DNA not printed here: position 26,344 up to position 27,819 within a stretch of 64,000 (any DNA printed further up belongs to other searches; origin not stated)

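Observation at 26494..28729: Tandem paralogues with conserved N- and C-terminal blocks and a divergent central region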

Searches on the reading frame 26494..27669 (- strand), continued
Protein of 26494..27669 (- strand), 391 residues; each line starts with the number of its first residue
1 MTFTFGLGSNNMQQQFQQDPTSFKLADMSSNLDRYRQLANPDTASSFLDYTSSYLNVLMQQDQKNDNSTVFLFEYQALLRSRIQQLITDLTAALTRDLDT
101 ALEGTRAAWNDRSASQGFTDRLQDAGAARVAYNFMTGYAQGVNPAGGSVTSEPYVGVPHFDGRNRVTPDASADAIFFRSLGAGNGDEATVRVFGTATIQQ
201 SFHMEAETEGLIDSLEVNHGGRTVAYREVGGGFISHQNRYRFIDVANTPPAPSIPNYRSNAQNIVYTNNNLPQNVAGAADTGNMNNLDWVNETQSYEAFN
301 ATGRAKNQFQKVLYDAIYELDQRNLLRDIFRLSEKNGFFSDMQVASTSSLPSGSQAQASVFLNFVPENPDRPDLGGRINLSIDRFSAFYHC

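Call 104: search_protein_families(library=padloc, proteins=[window:26494-27669:-], max_evalue=0.01)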
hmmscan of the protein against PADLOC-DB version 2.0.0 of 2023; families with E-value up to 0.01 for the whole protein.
window:26494-27669:- (391 aa): 0 families
